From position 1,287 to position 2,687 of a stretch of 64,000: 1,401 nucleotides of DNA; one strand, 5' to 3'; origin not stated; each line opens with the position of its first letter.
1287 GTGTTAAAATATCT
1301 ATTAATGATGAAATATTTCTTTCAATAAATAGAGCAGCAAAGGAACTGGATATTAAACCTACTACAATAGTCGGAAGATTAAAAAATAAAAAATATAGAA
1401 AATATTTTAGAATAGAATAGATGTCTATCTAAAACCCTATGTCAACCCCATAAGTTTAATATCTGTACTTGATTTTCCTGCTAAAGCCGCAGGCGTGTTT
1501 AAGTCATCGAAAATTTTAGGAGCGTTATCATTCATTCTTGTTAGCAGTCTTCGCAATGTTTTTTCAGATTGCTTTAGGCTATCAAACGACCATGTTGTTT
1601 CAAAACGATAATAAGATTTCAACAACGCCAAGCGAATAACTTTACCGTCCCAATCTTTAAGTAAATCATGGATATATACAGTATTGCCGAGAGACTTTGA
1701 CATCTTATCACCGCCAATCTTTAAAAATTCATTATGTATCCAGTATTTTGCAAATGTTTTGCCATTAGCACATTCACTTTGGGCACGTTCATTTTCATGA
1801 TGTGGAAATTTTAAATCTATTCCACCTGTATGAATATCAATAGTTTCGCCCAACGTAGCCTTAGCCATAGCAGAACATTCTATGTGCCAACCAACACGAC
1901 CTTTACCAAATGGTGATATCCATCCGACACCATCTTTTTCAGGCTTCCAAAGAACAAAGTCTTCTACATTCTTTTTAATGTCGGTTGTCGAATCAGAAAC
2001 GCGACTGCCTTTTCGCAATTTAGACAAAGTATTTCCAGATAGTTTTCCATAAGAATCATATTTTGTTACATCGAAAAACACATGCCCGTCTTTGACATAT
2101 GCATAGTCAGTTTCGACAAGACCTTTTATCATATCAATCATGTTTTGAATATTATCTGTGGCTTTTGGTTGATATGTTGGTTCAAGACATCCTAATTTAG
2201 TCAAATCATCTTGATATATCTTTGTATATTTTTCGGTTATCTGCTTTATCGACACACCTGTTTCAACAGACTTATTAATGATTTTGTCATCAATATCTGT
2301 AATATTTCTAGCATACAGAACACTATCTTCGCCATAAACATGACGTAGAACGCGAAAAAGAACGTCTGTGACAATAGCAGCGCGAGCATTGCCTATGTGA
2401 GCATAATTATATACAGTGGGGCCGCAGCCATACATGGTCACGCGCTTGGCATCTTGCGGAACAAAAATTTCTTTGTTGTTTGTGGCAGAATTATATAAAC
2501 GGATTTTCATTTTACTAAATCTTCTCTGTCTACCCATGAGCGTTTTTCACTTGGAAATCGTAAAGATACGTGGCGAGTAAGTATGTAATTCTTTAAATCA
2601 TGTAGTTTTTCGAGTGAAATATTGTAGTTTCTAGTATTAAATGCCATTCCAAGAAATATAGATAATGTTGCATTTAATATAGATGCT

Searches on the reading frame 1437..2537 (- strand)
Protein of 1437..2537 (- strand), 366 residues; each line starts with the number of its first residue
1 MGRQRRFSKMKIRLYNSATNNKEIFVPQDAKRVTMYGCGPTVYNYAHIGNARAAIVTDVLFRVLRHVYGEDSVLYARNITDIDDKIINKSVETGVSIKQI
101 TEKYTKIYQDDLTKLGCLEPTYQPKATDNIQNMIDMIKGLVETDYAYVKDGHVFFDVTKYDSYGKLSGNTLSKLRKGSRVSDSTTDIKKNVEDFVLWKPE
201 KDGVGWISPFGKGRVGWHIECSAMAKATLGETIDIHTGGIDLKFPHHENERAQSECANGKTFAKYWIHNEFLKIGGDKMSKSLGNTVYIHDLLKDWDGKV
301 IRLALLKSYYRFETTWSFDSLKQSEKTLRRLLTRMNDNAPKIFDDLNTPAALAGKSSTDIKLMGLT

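Call 56: search_protein_families(library=pfam, proteins=[window:1437-2537:-], max_evalue=0.01)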
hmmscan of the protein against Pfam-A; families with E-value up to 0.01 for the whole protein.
window:1437-2537:- (366 aa): 5 families
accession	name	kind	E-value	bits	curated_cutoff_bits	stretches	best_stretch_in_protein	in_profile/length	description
PF01406.26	tRNA-synt_1e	-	1.8e-111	372.8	27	1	25-324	2-299/301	tRNA synthetases class I (C) catalytic domain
PF09334.17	tRNA-synt_1g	-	6.5e-12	45.3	20.1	2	44-159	12-126/391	tRNA synthetases class I (M)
PF00133.28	tRNA-synt_1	-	0.00012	21.4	22.7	1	262-314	359-411/414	tRNA synthetases class I (I, L, M and V)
PF01921.24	tRNA-synt_1f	-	0.00057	19.3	27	0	271-323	275-327/360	tRNA synthetases class I (K)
PF07150.16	DUF1390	-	0.0052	17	24.7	0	62-129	116-186/226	Protein of unknown function (DUF1390)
